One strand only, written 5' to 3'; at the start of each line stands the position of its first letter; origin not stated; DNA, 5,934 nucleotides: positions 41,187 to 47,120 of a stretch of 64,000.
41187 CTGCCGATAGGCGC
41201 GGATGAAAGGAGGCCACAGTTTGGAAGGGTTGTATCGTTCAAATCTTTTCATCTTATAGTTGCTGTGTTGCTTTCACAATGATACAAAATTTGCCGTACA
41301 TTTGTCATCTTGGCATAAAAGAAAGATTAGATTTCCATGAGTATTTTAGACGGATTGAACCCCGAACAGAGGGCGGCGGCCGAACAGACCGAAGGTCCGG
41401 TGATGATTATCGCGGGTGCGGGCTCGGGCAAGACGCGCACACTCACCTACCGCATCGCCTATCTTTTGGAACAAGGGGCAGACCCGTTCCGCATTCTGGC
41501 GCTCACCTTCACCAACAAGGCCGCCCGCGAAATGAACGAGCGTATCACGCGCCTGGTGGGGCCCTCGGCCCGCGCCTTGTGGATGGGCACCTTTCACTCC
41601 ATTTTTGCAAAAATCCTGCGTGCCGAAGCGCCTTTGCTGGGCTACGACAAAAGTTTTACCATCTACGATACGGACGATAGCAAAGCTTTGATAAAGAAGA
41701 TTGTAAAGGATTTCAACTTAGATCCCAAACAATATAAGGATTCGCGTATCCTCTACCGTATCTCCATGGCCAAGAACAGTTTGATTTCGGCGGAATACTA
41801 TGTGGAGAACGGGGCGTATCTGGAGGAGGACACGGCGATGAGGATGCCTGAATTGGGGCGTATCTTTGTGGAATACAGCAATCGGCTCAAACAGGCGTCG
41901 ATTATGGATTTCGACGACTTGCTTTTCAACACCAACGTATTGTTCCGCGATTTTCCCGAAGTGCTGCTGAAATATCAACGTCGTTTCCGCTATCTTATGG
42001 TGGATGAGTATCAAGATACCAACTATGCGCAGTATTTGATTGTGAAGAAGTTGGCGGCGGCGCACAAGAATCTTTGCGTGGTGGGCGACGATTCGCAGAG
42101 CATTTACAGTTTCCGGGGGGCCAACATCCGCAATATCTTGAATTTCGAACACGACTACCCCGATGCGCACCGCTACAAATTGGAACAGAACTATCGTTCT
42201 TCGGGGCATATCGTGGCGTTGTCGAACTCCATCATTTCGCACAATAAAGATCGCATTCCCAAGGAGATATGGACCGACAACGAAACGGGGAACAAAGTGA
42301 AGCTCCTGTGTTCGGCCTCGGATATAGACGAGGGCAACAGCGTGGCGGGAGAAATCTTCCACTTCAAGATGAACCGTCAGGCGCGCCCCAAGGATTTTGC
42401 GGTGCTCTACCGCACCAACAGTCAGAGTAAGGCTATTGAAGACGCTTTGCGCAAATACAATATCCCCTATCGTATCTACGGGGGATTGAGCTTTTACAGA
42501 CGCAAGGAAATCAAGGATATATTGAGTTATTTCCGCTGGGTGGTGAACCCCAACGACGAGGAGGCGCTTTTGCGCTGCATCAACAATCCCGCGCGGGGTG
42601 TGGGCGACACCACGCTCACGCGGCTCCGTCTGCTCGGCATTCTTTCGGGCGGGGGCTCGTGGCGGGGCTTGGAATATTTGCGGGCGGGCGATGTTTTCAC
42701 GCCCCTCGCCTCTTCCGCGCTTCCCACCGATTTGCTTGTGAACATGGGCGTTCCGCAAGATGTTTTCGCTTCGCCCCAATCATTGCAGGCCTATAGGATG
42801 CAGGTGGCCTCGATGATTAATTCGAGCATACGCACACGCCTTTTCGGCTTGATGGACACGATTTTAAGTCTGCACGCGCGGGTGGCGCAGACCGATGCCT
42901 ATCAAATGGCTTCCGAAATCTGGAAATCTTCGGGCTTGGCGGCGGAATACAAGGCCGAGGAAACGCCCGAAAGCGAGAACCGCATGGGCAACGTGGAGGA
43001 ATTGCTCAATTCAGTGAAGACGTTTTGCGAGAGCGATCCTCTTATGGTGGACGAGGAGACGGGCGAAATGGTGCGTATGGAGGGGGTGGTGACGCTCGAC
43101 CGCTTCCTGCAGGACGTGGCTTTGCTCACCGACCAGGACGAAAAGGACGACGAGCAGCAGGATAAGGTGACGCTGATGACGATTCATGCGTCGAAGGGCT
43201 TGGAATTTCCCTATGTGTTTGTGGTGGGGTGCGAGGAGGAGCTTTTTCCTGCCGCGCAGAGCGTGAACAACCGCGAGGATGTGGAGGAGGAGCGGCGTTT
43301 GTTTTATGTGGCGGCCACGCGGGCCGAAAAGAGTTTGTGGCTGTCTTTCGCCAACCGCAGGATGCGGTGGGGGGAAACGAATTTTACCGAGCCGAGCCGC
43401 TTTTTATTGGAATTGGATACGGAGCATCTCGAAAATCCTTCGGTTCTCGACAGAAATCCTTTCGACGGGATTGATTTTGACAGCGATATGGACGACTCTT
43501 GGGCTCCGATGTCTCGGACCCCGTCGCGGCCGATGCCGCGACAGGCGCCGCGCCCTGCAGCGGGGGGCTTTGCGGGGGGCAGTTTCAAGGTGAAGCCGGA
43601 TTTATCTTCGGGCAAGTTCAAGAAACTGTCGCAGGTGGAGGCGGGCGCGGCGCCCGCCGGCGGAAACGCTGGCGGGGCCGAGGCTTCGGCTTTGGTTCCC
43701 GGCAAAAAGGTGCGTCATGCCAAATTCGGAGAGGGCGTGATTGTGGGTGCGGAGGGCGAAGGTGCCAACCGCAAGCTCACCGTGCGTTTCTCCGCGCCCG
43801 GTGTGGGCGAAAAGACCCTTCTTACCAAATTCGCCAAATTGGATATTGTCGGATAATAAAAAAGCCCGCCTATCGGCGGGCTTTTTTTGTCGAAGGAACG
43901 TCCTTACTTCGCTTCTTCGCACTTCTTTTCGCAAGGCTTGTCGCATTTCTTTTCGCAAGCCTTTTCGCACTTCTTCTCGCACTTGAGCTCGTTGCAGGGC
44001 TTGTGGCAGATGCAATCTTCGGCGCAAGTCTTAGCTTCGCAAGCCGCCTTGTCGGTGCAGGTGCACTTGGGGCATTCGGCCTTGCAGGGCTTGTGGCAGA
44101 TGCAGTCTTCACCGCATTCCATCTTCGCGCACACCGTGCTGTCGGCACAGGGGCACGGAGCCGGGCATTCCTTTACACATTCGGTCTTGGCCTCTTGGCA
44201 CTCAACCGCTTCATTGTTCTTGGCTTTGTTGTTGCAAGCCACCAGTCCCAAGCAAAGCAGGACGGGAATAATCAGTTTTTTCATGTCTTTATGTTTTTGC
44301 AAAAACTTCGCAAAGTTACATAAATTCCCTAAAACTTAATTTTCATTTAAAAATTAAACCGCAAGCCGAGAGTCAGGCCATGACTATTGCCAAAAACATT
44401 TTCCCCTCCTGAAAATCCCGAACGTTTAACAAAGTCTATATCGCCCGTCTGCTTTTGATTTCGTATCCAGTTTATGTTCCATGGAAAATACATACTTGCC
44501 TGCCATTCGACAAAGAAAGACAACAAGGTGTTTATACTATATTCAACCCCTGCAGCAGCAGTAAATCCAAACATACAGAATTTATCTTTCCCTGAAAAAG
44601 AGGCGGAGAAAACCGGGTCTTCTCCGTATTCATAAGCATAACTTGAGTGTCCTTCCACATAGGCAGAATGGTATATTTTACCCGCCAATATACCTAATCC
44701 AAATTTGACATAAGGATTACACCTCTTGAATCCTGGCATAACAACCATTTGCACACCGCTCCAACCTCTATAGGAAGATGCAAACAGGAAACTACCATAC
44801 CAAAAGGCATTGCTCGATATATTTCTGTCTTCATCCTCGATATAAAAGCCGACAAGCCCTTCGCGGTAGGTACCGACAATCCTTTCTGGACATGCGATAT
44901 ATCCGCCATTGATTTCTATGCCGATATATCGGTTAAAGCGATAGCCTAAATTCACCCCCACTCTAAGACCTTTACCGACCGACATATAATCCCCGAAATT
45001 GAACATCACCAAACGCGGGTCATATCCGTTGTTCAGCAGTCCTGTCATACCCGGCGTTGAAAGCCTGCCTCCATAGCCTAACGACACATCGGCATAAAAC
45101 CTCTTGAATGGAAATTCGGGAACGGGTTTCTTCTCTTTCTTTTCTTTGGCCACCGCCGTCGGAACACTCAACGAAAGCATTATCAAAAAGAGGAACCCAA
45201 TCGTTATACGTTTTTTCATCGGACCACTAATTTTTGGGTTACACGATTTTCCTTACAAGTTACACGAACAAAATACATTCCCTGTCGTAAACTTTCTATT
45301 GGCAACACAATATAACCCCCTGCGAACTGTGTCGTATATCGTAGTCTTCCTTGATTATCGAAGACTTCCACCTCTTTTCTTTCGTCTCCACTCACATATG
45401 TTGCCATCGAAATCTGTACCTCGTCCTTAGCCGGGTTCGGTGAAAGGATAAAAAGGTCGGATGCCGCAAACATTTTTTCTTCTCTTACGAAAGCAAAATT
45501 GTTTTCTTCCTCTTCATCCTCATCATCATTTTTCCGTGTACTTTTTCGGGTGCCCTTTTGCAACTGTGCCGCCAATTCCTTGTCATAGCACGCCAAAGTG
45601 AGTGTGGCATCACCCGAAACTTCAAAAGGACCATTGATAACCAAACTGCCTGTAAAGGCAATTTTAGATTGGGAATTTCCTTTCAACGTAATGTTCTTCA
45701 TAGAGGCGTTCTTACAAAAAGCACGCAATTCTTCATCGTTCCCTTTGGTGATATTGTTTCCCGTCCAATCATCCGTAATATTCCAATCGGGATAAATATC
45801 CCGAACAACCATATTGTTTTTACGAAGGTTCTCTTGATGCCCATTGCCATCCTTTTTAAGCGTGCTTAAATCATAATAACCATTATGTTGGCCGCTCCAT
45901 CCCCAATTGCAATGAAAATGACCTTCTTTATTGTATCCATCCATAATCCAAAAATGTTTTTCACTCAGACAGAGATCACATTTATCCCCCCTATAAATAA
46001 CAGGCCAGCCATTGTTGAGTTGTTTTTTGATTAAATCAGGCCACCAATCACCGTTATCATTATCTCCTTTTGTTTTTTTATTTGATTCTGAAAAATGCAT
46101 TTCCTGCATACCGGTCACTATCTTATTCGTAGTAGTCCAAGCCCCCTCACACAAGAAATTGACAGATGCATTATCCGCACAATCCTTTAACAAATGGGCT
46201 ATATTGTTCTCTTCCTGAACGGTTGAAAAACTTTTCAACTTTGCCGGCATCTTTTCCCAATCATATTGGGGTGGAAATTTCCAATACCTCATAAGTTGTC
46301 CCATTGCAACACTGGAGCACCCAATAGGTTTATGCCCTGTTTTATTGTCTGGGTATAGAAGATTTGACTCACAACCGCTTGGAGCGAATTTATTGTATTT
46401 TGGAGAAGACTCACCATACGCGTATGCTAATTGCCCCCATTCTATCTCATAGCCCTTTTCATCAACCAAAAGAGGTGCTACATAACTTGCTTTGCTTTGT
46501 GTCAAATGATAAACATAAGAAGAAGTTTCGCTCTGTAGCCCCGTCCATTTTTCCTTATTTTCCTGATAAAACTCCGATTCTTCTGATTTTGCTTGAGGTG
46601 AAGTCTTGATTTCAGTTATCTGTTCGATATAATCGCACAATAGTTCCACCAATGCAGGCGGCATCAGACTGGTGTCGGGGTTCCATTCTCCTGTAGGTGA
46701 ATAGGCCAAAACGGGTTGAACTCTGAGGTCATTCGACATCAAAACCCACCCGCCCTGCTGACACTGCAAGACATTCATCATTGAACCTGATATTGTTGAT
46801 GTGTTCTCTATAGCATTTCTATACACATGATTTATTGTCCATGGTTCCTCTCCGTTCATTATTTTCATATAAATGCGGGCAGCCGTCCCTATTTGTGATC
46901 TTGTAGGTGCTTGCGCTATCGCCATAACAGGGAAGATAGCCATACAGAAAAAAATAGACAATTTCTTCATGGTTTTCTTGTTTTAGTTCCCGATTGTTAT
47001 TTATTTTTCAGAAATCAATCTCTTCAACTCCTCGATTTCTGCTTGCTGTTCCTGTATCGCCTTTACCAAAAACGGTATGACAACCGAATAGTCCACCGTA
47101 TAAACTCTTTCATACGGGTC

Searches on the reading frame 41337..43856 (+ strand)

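Call 7: search_protein_families(library=pfam, max_evalue=0.01, proteins=[window:41337-43856:+])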
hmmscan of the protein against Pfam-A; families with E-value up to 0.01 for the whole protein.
window:41337-43856:+ (839 aa): 8 families
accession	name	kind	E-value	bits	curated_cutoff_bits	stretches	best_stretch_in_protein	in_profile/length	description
PF00580.27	UvrD-helicase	-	1.8e-87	293.9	23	1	7-275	1-271/271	UvrD/REP helicase N-terminal domain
PF13361.12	UvrD_C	-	1.6e-71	242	25.6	1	280-673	1-349/350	UvrD-like helicase C-terminal domain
PF13245.12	AAA_19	-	1.8e-23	83.7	25.1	1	12-260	2-134/134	AAA domain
PF13538.12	UvrD_C_2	-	8.5e-12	45.2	27.4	1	611-669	2-51/52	UvrD-like helicase C-terminal domain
PF21196.3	PcrA_UvrD_tudor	-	1.6e-09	37.9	23.9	1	789-833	2-44/48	PcrA/UvrD tudor domain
PF13604.12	AAA_30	-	1.5e-07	31.8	27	1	7-70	2-66/191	AAA domain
PF01443.25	Viral_helicase1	-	7e-07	29.7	21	0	597-667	163-224/228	Viral superfamily 1 RNA helicase core domain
PF13086.12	AAA_11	-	0.0074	16.5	27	0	7-72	2-74/257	AAA domain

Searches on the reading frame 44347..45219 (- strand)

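Call 7: search_protein_families(library=pfam, max_evalue=0.01, proteins=[window:44347-45219:-])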
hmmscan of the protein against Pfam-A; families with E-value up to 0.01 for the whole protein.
window:44347-45219:- (290 aa): 1 family
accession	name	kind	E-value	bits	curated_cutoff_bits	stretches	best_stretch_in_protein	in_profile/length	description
PF13505.12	OMP_b-brl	-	8.1e-08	33.1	28.7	1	72-288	35-175/175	Outer membrane protein beta-barrel domain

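Call 75: search_protein_families(library=ncbifam, max_evalue=0.001, proteins=[window:44347-45219:-])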
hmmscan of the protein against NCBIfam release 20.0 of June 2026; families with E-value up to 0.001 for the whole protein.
window:44347-45219:- (290 aa): 0 families

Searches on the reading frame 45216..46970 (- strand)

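Call 7: search_protein_families(library=pfam, max_evalue=0.01, proteins=[window:45216-46970:-])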
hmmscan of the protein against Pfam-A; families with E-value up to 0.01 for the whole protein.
window:45216-46970:- (584 aa): 3 families
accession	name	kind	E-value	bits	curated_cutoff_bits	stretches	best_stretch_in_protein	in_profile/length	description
PF01640.23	Peptidase_C10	-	4.9e-32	112.2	26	2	235-366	64-194/194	Peptidase C10 family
PF18962.6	Por_Secre_tail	-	2.1e-10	41.2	27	1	511-583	3-75/75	Secretion system C-terminal sorting domain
PF13734.11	Inhibitor_I69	-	3.1e-09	37.6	25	1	51-118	32-98/98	Spi protease inhibitor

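Call 75: search_protein_families(library=ncbifam, max_evalue=0.001, proteins=[window:45216-46970:-])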
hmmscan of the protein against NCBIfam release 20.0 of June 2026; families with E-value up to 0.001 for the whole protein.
window:45216-46970:- (584 aa): 2 families
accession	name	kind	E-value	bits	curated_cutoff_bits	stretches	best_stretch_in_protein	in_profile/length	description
TIGR04183.1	Por_Secre_tail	domain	4.8e-10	39.3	23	1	510-584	2-72/72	T9SS type A sorting domain-containing protein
NF050177.1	TapA_OM_Porphy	equivalog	2.7e-05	23.1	500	1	507-583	471-543/544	TapA/TapC family T9SS-dependent outer membrane protein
